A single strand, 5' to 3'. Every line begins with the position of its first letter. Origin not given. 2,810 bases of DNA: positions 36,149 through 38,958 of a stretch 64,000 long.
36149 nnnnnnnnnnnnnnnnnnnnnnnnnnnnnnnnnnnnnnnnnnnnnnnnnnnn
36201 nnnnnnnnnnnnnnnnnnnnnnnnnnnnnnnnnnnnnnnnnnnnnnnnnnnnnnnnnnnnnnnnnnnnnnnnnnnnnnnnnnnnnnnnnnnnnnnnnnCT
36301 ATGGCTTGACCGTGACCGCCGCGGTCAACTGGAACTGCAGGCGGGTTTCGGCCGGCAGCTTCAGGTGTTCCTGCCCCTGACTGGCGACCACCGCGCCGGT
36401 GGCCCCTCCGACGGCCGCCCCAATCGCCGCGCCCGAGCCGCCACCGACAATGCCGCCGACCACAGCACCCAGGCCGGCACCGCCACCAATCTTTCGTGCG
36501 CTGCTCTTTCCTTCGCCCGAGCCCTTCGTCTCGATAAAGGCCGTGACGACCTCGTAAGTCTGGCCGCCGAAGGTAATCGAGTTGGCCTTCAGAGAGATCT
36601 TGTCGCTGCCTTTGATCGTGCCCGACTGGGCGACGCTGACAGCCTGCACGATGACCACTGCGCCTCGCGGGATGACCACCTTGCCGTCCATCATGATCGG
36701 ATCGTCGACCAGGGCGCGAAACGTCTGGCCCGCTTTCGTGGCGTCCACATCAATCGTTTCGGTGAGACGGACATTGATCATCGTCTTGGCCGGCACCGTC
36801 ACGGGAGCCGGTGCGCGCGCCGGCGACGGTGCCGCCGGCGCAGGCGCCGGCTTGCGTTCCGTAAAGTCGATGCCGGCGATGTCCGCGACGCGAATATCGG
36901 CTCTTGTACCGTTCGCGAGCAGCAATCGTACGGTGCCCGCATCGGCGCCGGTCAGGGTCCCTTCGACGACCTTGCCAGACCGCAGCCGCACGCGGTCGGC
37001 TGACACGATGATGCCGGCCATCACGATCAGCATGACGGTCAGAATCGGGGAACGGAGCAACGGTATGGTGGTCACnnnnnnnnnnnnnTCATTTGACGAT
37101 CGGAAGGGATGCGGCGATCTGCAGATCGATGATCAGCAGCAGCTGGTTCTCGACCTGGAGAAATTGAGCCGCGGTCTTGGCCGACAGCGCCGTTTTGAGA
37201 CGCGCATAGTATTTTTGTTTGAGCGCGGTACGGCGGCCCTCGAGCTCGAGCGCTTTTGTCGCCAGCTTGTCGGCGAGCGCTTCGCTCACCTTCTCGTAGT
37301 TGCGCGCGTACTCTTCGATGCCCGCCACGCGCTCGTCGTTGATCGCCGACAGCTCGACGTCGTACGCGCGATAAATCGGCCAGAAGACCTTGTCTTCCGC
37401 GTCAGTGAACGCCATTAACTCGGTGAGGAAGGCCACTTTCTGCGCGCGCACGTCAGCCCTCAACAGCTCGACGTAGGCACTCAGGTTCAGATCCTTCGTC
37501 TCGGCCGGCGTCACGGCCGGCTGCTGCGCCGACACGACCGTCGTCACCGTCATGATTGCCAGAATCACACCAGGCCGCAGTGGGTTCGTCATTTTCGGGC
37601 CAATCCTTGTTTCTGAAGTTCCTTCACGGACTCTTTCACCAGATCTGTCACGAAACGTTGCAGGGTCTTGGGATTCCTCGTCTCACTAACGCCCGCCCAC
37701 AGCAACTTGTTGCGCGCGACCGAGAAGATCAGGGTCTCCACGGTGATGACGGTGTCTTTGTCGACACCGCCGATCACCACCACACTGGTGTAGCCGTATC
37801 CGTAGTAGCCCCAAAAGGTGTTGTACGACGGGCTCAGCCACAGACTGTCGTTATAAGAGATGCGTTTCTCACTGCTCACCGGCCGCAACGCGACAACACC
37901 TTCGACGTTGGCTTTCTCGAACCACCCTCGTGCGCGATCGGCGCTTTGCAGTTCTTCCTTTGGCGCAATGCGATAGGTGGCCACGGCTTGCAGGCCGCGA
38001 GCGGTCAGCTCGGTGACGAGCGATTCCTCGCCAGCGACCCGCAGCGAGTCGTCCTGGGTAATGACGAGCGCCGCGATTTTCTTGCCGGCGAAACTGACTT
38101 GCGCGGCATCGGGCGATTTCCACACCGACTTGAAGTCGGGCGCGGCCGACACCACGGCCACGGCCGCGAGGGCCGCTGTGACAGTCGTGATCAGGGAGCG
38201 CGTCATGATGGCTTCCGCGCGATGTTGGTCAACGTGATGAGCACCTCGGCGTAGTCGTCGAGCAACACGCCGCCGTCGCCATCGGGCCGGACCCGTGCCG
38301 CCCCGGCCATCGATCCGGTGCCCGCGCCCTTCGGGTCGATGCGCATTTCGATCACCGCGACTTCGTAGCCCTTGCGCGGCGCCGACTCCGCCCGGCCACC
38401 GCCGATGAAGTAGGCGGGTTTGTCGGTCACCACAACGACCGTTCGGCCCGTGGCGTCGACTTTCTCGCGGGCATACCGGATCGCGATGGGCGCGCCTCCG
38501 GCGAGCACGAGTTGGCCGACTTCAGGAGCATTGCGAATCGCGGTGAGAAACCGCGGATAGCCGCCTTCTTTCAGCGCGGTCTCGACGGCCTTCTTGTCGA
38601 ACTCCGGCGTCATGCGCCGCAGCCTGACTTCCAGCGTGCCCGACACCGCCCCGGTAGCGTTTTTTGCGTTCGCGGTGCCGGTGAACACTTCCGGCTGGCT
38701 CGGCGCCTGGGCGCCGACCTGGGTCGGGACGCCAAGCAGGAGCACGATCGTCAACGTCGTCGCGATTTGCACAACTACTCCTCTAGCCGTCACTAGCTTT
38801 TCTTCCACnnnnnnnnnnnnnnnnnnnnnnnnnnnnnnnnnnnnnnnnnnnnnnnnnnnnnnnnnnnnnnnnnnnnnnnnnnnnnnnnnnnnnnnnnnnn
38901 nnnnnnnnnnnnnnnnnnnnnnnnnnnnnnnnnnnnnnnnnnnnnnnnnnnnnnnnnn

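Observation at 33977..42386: Sigma-54-driven eight-gene envelope operon of unknown function beside a GAF-type enhancer-binding protein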

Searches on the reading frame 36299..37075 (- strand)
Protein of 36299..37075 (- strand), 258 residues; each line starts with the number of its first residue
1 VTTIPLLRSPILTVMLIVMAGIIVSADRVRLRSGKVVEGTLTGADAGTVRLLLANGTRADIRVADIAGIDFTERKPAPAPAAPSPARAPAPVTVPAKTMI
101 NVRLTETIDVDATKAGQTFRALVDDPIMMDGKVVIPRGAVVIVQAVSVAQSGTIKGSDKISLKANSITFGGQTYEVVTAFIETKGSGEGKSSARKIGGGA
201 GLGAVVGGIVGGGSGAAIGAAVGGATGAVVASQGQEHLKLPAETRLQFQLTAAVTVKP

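Call 5: search_protein_families(library=pfam, proteins=[window:36299-37075:-], max_evalue=0.1)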
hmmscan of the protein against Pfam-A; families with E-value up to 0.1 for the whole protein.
window:36299-37075:- (258 aa): 3 families
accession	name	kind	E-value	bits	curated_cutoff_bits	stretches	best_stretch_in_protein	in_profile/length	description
PF13441.11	Gly-zipper_YMGG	-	8e-06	25.9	28.9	1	193-232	4-44/45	YMGG-like Gly-zipper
PF13488.11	Gly-zipper_Omp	-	0.00037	20.8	25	1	197-234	4-42/46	Glycine zipper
PF20721.2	C19orf12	-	0.015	15.5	30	1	195-233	44-82/163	C19orf12-like protein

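Call 6: search_protein_families(library=ncbifam, proteins=[window:36299-37075:-], max_evalue=0.1)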
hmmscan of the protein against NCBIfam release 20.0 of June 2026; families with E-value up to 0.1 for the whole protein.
window:36299-37075:- (258 aa): 6 families
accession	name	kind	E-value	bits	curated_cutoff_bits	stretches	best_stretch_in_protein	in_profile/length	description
NF047433.1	Lepto_7_Nterm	domain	1e-05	25.2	43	1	14-73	3-62/63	LA_0442/LA_0875 N-terminal domain-containing protein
NF047503.1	LB_137_fam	subfamily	0.00036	19.9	200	1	15-72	2-58/288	LB_137 family protein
NF053611.1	YiaD_Gzip_OmpA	equivalog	0.001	18.8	175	1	183-233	16-70/206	YiaD family glycine zipper/OmpA-like lipoprotein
NF047624.1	LIC_13076_fam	equivalog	0.0096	15.8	110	1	26-71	166-214/214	LIC_13076 family protein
NF038224.1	OmpA_like_CmpA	equivalog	0.02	14.5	300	1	191-236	36-82/233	C-OmpA-like family protein CmpA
NF041881.1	PTPDL_fam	equivalog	0.066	12.3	200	1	16-54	2-40/339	PTPDL family protein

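Call 95: search_solved_structures(query=window:36299-37075:-, max_evalue=1)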
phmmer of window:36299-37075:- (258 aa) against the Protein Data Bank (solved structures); distinct sequences matched with E-value up to 1: 15.
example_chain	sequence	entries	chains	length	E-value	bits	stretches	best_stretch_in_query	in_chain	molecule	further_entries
6x65_N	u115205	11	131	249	0.0016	21.3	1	191-232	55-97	Outer membrane protein, OmpA family protein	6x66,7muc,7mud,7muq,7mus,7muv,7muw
4yei_A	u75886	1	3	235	0.0064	19.3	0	29-71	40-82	beta1mut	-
4yc5_A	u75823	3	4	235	0.0083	19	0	29-71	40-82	beta1 | beta1 protein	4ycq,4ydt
4yfo_A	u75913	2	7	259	0.02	17.7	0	29-71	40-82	beta1_ex1 | 6beta1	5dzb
5dra_A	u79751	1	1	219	0.04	16.7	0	29-71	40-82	3beta1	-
5di5_A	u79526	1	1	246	0.078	15.8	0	29-70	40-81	beta1 t801 loop variant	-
5dn0_A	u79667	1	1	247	0.12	15.2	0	29-71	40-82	beta1 t1555 loop variant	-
7ojf_A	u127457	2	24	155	0.13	15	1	185-236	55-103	Outer membrane lipoprotein slyB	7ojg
5dqa_A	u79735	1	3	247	0.22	14.3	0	29-71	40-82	t3284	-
6roh_A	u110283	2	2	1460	0.23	14.3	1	57-166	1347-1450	Probable phospholipid-transporting ATPase DRS2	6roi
2ftc_E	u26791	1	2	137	0.24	14.2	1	76-149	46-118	39S ribosomal protein L12, mitochondrial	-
6roj_A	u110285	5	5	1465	0.27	14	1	57-165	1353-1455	Probable phospholipid-transporting ATPase DRS2,Oxaloacetate decarboxylase alpha chain | Probable phospholipid-transporting ATPase DRS2,Probable phospholipid-tra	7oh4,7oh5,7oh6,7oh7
5dns_A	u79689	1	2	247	0.34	13.7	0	29-72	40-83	t1428 beta1 loop design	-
6uv7_A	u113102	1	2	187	0.69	12.7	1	25-69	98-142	Alr1298 protein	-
6uvi_A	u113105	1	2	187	0.7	12.7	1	25-69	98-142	Alr1298 protein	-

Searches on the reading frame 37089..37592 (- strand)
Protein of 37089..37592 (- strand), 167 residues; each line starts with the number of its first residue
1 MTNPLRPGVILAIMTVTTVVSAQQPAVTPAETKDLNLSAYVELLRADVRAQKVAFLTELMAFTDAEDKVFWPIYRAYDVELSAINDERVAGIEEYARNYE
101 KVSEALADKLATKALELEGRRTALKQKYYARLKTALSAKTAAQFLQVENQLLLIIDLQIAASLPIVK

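Call 5: search_protein_families(library=pfam, proteins=[window:37089-37592:-], max_evalue=0.1)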
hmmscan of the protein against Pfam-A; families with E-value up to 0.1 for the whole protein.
window:37089-37592:- (167 aa): 0 families

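Call 6: search_protein_families(library=ncbifam, proteins=[window:37089-37592:-], max_evalue=0.1)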
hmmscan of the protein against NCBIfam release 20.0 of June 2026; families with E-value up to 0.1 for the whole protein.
window:37089-37592:- (167 aa): 2 families
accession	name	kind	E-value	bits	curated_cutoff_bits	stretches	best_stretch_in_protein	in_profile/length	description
TIGR03738.1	PRTRC_C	hypoth_equivalog_domain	0.018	15.1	45.95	1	24-53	20-49/66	PRTRC system protein C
TIGR02325.1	C_P_lyase_phnF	equivalog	0.02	14.4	156.8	1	66-124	148-206/238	phosphonate metabolism transcriptional regulator PhnF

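Call 16: search_solved_structures(query=window:37089-37592:-, max_evalue=1)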
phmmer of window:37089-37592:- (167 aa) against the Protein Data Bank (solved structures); distinct sequences matched with E-value up to 1: 0.

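Call 56: find_homologous_proteins(query=window:37089-37592:-)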
Query window:37089-37592:- (167 aa): 2861 proteins with E <= 0.001 among 3028 candidates; the best 120 are listed.
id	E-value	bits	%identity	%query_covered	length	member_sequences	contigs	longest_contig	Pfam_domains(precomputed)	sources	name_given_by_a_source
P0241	1.0e-96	339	100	100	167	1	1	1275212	-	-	-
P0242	3.7e-87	308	89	100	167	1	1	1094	-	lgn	-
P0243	7.4e-87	307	90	100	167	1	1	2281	-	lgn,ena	-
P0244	1.2e-86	306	90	100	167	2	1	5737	-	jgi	jgi:hypothetical protein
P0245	4.4e-86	304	89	100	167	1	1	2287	-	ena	-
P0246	5.0e-86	304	89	100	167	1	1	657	-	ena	-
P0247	6.0e-86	304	89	100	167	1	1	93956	-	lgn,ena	-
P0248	6.6e-86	304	89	100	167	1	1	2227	-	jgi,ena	jgi:hypothetical protein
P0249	2.1e-85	302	89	100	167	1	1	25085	-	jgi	jgi:hypothetical protein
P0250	5.4e-85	301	88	100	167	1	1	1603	-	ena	-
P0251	1.5e-84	299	87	100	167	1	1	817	-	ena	-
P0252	5.8e-84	297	87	100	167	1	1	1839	-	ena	-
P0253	2.9e-83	295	95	92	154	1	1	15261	-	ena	-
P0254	1.3e-82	293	86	100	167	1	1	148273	-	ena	-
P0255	1.9e-82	292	85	100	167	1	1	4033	-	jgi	jgi:hypothetical protein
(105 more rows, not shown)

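Call 68: predict_structure(alignment_id=A2)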
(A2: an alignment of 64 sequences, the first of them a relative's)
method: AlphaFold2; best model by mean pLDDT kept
length: 167 residues; sequences in the alignment: 64
mean_pLDDT: 80.2   pTM: 0.68
mean pLDDT of the five models: 80.2, 79.4, 78.0, 75.1, 73.9
residues with pLDDT >= 90: 70; 70-90: 49; 50-70: 40; < 50: 8
segments of 3 or more residues with pLDDT < 50: 1-5
pLDDT, mean of each block of 10 residues (from residue 1): 50 54 62 69 70 88 94 95 86 82 93 94 97 97 93 77 57
secondary structure, 60 per line:
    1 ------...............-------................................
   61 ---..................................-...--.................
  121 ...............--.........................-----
elements in order: H7-21 H29-60 H64-97 H104-135 H138-162

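Call 70: fold_search(model_id=the predicted structure, library=pdb)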
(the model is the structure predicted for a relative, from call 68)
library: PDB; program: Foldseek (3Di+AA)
matches with E <= 10: 363; with E <= 0.001: 0
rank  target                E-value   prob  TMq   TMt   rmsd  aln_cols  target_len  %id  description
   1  5io8_A                3.4e-01  0.96  0.39  0.57   4.3        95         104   16  Salmonella Typhimurium VirG-like (STV) protein at 2.19 Angstrom resolution solved by Iodine SAD. (released 2017-03-15)
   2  7nsu_D                5.3e-01  0.14  0.19  0.10  26.0       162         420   20  ColicinE9 intact translocation complex (released 2021-08-11)
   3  8p4y                  7.0e-01  0.14  0.22  0.20  14.8       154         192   18  Coiled-coil protein origami triangle (released 2023-08-02)
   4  5f4y_A                7.9e-01  0.30  0.28  0.28   8.6       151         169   15  Structure of the SD2 domain of Human Shroom2 (released 2016-10-19)
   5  4ovv_B                8.3e-01  0.23  0.31  0.23  28.4       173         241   15  Crystal Structure of PI3Kalpha in complex with diC4-PIP2 (released 2014-09-03)
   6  2y3h_D                8.8e-01  0.93  0.46  0.67   4.3       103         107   11  E63Q mutant of Cupriavidus metallidurans CH34 CnrXs (released 2011-03-30)
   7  9div_F                8.8e-01  0.23  0.25  0.29   8.8       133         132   16  The crystal structure of de novo designed ChuA binding protein C8 (released 2025-05-21)
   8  8cok_A                9.3e-01  0.25  0.25  0.39  15.0       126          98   15  Structural analysis of ING3 protein and its binding to histone H3 (released 2023-05-17)
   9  5mto_A                9.3e-01  0.21  0.24  0.34  12.5       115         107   15  N-terminal domain of the human tumor suppressor ING5 C19S mutant (released 2018-02-28)
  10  4tql_A                9.3e-01  0.10  0.19  0.15  25.6       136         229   14  Computationally designed three helix bundle (released 2014-10-15)
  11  4tql_B                9.8e-01  0.30  0.32  0.24  28.0       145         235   14  Computationally designed three helix bundle (released 2014-10-15)
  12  5f5p_G                1.0e+00  0.30  0.36  0.34  14.1       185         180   15  Molecular Basis for Shroom2 Recognition by Rock1 (released 2016-10-19)
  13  5me8_A                1.0e+00  0.21  0.25  0.35  12.5       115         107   15  N-terminal domain of the human tumor suppressor ING5 (released 2018-03-14)
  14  3epv_A                1.1e+00  0.91  0.45  0.66   4.3        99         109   11  X-ray Structure of the Metal-sensor CnrX in both the Apo- and Copper-bound Forms (released 2008-11-25)
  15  4afl_C                1.1e+00  0.66  0.34  0.52   8.6       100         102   12  The crystal structure of the ING4 dimerization domain reveals the functional organization of the ING family of chromat (released 2012-02-22)
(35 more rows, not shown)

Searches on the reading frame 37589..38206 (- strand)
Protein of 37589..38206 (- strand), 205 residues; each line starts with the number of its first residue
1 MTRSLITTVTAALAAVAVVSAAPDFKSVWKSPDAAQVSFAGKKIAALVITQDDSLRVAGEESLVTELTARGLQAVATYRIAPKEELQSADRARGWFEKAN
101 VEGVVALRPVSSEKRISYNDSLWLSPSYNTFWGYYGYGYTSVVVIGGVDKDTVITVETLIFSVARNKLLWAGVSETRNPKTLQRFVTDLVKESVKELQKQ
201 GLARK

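Call 5: search_protein_families(library=pfam, proteins=[window:37589-38206:-], max_evalue=0.1)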
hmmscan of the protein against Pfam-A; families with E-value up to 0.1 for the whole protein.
window:37589-38206:- (205 aa): 1 family
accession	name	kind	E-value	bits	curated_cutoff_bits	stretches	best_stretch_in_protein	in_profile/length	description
PF13590.11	DUF4136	-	0.014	16.3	32.8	1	88-192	74-145/152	Domain of unknown function (DUF4136)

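Call 6: search_protein_families(library=ncbifam, proteins=[window:37589-38206:-], max_evalue=0.1)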
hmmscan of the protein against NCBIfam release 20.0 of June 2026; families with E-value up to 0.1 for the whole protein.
window:37589-38206:- (205 aa): 0 families

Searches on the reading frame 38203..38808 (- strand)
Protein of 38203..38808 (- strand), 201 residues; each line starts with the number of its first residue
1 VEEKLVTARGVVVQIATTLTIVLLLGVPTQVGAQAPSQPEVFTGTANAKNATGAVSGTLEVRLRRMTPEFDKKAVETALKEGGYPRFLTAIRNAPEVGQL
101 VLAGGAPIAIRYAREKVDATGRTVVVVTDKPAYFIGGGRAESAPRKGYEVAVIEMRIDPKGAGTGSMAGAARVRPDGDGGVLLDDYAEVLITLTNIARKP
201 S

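Call 5: search_protein_families(library=pfam, proteins=[window:38203-38808:-], max_evalue=0.1)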
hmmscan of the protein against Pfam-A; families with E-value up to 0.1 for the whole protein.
window:38203-38808:- (201 aa): 0 families

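Call 6: search_protein_families(library=ncbifam, proteins=[window:38203-38808:-], max_evalue=0.1)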
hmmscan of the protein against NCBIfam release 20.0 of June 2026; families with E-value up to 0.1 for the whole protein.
window:38203-38808:- (201 aa): 0 families

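Call 15: search_solved_structures(query=window:38203-38808:-, max_evalue=1)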
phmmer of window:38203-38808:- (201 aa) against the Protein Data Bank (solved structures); distinct sequences matched with E-value up to 1: 4.
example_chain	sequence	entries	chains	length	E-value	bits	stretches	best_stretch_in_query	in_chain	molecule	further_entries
2dm7_A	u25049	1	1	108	0.1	15.5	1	33-135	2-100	KIAA1556 protein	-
3k30_A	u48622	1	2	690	0.52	13.1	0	121-154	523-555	Histamine dehydrogenase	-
3dez_A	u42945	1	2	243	0.71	12.7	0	87-185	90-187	Orotate phosphoribosyltransferase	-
9v1i_lY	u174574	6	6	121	0.83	12.5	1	64-154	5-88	Ribosomal protein L23A, putative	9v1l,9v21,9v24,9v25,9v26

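Call 44: find_homologous_proteins(query=window:38203-38808:-)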
Query window:38203-38808:- (201 aa): 426 proteins with E <= 0.001 among 2445 candidates; the best 120 are listed.
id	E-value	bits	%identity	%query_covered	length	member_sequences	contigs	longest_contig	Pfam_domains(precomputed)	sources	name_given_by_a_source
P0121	4.9e-97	341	85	96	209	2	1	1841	-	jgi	jgi:hypothetical protein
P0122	5.4e-97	341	87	93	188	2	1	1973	-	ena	-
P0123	1.7e-94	333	86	93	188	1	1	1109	-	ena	-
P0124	3.3e-94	332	85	91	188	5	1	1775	-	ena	-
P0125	1.3e-93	330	85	93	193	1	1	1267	-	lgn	-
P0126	2.3e-93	329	86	87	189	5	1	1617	-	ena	-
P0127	3.4e-93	328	82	93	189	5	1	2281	-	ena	-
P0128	4.3e-92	325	81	93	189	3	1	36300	-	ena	-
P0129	8.3e-90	317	85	84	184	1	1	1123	-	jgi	jgi:hypothetical protein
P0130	1.0e-89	317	82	93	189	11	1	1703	-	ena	-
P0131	1.7e-89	316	81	93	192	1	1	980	-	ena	-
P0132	3.5e-89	315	80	94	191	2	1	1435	-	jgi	-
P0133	8.8e-89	314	80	93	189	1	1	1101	-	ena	-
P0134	4.1e-88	312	80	94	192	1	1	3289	-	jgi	-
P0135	8.0e-88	311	79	91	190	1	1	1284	-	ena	-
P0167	1.6e-79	284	73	94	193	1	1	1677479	-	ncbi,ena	-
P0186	7.5e-77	275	70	94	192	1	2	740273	-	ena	-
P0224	6.4e-74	266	67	94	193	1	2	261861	-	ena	-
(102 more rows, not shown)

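Call 47: find_encoding_contigs(protein=P0167, flank=10000, max_places=1)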
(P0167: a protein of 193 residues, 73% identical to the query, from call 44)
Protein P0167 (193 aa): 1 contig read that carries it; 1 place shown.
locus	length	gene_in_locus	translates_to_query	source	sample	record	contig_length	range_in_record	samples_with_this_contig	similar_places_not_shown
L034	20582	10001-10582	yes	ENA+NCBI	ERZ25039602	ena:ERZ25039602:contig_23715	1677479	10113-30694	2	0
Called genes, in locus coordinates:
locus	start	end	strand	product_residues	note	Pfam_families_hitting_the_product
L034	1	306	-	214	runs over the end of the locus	-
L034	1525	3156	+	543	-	PF03315:SDH_beta, PF03313:SDH_alpha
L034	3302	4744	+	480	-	-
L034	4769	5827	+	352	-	PF00884:Sulfatase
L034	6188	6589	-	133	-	-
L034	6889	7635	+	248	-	-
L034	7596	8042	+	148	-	-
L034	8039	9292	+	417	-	PF10009:DUF2252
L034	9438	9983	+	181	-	-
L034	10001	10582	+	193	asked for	-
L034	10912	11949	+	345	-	PF10282:Lactonase (faint)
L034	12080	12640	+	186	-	-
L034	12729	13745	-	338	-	PF03446:NAD_binding_2, PF03807:F420_oxidored (weak), PF00393:6PGD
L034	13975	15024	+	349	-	-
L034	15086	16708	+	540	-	PF03200:Glyco_hydro_63 (faint), PF22422:MGH1-like_GH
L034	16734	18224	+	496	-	PF00128:Alpha-amylase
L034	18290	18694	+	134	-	PF03083:MtN3_slv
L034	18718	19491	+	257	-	PF00005:ABC_tran, PF02463:SMC_N (faint), PF13304:AAA_21 (weak)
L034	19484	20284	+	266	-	PF00950:ABC-3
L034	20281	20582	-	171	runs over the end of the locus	PF12802:MarR_2, PF01047:MarR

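Call 48: find_encoding_contigs(protein=P0186, flank=10000, max_places=1)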
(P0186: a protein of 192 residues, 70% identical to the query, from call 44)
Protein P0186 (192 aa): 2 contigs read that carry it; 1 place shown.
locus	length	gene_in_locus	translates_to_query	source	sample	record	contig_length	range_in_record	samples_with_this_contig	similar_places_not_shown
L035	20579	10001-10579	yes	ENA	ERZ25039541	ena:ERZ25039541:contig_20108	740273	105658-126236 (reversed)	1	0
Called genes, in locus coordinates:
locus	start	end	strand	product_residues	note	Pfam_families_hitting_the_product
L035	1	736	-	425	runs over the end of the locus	PF01569:PAP2 (weak), PF22778:VCPO_2nd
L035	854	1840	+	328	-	PF12852:Cupin_6, PF12833:HTH_18, PF00165:HTH_AraC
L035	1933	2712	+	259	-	-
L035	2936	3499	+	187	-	PF13505:OMP_b-brl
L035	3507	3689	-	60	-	-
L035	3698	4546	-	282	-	PF00903:Glyoxalase, PF18029:Glyoxalase_6 (weak), PF22677:Ble-like_N (faint)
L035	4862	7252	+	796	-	PF03200:Glyco_hydro_63 (faint), PF22422:MGH1-like_GH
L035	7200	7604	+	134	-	-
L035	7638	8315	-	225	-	PF00924:MS_channel_2nd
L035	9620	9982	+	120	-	-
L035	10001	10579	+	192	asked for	-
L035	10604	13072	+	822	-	-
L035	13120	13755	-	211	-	-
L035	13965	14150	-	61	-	-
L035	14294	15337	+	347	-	PF07730:HisKA_3, PF02518:HATPase_c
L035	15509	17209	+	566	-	PF00924:MS_channel_2nd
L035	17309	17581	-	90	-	-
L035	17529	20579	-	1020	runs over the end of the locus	PF00456:Transketolase_N, PF02779:Transket_pyr, PF02780:Transketolase_C (faint), PF22613:Transketolase_C_1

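Call 49: find_encoding_contigs(protein=P0224, flank=10000, max_places=1)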
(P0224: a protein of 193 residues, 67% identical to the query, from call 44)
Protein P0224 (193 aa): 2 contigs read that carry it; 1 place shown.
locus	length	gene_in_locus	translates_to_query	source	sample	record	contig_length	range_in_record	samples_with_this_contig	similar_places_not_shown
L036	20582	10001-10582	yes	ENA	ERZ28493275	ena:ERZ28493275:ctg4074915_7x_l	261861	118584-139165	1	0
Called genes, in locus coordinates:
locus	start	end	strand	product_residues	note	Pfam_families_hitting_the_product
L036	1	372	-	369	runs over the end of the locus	PF00285:Citrate_synt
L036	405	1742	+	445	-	PF12728:HTH_17, PF13411:MerR_1 (weak), PF00285:Citrate_synt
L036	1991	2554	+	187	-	PF04542:Sigma70_r2, PF08281:Sigma70_r4_2 (weak)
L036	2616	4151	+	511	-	PF00999:Na_H_Exchanger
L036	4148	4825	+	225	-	PF02254:TrkA_N, PF02080:TrkA_C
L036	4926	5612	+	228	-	PF00072:Response_reg, PF00486:Trans_reg_C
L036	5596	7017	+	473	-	PF00672:HAMP, PF00512:HisKA, PF02518:HATPase_c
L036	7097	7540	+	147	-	-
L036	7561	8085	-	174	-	-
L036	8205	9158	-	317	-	PF02195:ParB_N (faint)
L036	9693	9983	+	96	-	-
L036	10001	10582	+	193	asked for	-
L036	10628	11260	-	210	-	-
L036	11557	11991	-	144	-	PF01740:STAS, PF13466:STAS_2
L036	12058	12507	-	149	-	-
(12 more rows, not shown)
